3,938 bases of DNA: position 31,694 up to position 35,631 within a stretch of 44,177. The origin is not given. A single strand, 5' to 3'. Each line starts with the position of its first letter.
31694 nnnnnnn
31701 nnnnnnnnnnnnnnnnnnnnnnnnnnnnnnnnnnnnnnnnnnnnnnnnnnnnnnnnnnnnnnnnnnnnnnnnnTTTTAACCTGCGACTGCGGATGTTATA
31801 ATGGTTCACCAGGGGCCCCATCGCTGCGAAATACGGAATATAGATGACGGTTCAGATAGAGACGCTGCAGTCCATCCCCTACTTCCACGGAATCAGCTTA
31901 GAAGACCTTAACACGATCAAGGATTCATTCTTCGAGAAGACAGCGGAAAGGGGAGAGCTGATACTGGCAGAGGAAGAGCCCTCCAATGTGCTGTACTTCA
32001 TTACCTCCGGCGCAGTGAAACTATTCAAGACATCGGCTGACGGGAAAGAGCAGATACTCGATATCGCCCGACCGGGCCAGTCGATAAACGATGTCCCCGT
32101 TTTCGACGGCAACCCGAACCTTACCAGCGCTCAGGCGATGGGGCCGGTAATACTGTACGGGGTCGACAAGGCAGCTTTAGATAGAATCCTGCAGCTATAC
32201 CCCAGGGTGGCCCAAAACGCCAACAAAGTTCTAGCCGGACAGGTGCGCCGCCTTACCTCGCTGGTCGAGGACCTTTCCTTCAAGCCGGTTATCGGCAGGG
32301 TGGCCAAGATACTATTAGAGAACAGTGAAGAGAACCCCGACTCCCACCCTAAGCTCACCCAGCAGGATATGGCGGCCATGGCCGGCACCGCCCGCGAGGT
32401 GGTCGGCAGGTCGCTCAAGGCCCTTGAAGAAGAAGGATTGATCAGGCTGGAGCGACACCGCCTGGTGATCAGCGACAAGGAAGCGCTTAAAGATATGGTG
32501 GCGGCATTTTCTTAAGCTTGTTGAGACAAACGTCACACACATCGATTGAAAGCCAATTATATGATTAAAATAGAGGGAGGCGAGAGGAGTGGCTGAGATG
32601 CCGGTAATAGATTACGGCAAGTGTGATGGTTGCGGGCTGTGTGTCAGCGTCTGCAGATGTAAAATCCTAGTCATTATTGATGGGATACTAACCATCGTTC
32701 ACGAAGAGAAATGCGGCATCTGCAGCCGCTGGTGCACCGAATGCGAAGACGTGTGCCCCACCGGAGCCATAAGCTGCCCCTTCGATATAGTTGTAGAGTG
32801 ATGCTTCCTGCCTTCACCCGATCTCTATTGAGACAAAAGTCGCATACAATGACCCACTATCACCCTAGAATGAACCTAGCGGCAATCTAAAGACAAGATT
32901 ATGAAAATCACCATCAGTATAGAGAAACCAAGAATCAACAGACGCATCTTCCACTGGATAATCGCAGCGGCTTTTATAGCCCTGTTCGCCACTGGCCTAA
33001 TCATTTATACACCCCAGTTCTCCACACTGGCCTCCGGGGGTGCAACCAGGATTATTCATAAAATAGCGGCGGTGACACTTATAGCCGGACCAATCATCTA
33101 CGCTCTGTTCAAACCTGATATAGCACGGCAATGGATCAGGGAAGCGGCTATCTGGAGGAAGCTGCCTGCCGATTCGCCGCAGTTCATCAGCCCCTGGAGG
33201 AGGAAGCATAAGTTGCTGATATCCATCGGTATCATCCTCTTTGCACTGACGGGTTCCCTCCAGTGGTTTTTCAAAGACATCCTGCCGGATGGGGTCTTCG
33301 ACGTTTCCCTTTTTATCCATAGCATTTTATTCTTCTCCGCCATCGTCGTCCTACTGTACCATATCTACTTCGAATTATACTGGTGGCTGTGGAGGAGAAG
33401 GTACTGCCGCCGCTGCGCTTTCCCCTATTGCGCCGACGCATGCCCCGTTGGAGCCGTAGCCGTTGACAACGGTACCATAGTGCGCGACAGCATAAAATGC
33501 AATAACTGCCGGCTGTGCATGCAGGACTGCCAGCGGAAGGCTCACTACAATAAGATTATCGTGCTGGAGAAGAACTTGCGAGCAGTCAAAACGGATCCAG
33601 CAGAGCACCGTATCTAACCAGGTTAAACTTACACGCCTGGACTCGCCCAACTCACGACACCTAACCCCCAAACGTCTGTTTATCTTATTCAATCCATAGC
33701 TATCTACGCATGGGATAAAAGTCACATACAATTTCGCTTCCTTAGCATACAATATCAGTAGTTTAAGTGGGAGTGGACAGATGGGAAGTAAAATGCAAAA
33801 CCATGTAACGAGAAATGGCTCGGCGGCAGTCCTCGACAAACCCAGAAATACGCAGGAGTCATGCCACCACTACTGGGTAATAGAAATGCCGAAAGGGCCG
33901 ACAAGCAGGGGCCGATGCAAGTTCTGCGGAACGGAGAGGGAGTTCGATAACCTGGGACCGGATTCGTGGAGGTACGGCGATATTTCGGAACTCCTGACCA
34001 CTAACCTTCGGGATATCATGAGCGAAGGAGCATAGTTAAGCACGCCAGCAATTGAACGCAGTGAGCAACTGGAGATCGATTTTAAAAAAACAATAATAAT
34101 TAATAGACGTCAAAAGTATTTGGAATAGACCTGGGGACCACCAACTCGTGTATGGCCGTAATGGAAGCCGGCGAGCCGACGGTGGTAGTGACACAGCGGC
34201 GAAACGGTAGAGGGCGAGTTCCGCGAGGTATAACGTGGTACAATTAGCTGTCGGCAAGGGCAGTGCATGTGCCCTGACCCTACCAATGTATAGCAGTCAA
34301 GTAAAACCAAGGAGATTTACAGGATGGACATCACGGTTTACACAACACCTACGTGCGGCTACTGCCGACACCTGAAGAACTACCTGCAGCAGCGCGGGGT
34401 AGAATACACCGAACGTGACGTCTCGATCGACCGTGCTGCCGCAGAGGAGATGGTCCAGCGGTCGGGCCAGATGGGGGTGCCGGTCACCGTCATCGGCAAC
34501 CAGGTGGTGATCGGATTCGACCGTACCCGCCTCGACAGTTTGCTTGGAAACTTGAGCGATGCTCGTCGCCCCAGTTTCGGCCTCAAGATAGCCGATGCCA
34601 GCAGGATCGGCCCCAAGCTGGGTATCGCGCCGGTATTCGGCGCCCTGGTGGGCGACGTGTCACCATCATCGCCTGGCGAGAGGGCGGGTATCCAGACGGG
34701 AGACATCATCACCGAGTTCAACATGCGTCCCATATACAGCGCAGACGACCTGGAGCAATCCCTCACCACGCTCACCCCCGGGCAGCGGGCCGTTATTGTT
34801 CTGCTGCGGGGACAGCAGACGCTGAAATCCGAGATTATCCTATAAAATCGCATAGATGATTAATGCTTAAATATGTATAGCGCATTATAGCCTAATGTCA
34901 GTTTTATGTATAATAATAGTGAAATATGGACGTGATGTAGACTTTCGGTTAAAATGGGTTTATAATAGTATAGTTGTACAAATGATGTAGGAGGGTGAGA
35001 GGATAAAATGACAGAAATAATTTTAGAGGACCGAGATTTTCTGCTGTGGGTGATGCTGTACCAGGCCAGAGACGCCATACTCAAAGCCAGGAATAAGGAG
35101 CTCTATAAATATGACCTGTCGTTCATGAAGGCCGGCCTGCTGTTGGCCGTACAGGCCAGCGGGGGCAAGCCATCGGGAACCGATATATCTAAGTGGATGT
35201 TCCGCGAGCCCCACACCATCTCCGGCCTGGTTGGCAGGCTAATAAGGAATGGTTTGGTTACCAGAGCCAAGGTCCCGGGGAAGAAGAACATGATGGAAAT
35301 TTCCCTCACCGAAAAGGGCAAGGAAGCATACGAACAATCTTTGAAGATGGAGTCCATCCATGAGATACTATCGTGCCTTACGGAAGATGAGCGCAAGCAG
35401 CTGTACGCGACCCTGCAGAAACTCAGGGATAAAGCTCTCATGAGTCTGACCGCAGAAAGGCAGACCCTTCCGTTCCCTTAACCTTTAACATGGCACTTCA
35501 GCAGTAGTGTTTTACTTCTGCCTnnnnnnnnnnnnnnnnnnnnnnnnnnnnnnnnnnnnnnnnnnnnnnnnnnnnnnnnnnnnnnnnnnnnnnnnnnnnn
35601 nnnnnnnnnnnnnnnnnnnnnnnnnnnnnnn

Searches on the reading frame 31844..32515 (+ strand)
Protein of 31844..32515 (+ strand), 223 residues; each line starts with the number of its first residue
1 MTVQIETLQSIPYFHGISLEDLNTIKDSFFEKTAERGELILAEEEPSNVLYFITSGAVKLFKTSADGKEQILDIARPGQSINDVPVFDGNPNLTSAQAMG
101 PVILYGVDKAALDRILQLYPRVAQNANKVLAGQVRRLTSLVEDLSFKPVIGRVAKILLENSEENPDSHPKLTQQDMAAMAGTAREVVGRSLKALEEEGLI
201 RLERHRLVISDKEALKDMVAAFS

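Call 10: search_protein_families(library=pfam, proteins=[window:31844-32515:+])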
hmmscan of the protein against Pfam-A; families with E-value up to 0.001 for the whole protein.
window:31844-32515:+ (223 aa): 5 families
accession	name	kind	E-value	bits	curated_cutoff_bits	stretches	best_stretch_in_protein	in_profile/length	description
PF00027.35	cNMP_binding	-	8.1e-19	67.8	27.5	1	32-117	2-87/89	Cyclic nucleotide-binding domain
PF13545.12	HTH_Crp_2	-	2.1e-16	60.1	27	1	151-217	1-69/70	Crp-like helix-turn-helix domain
PF00325.26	Crp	-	1.6e-05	25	21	1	170-200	2-32/32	Bacterial regulatory proteins, crp family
PF12802.13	MarR_2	-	9.3e-05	23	27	1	168-205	17-55/61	MarR family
PF13412.12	HTH_24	-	0.00041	20.3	21.9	1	168-201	15-48/48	Winged helix-turn-helix DNA-binding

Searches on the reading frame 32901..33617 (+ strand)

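Call 10: search_protein_families(library=pfam, proteins=[window:32901-33617:+])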
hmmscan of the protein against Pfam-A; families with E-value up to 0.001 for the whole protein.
window:32901-33617:+ (238 aa): 2 families
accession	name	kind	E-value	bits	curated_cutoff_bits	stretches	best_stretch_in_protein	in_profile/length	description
PF01292.26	Ni_hydr_CYTB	-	1.3e-13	51.6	30.1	1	15-166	7-170/179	Prokaryotic cytochrome b561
PF13247.11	Fer4_11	-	0.00028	21.5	26.2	1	162-217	3-61/100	4Fe-4S dicluster domain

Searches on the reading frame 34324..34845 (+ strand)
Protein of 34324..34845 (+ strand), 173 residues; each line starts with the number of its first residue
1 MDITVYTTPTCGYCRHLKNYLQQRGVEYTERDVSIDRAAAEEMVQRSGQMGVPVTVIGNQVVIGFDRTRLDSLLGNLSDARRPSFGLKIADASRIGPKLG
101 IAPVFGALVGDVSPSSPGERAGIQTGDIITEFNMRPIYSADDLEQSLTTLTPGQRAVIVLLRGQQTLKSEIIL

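Call 10: search_protein_families(library=pfam, proteins=[window:34324-34845:+])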
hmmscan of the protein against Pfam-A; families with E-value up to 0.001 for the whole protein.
window:34324-34845:+ (173 aa): 5 families
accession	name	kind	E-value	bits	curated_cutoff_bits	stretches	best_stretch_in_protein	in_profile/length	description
PF00462.30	Glutaredoxin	-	1.8e-18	66.9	22.9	1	3-62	1-60/60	Glutaredoxin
PF13180.12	PDZ_2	-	1.7e-11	44.7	27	1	94-172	12-79/80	PDZ domain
PF17820.7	PDZ_6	-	3.7e-09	36.6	27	1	109-160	2-52/54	PDZ domain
PF13417.12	GST_N_3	-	7.8e-05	23.4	22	1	6-63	2-58/75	Glutathione S-transferase, N-terminal domain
PF00595.29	PDZ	-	8.8e-05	23.2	23.2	1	96-148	23-68/81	PDZ domain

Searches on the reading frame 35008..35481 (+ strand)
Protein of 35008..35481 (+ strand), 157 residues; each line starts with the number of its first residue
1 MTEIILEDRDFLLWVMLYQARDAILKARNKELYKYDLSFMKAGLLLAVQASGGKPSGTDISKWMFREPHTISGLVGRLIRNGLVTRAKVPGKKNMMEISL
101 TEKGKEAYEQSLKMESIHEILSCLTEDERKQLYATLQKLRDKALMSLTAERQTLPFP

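Call 10: search_protein_families(library=pfam, proteins=[window:35008-35481:+])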
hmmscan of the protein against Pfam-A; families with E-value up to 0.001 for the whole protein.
window:35008-35481:+ (157 aa): 2 families
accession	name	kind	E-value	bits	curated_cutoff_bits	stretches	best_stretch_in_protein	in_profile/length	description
PF12802.13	MarR_2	-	4.6e-06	27.1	27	1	35-91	1-57/61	MarR family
PF13463.12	HTH_27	-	0.00079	20.1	22.2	0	45-104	9-68/68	Winged helix DNA-binding domain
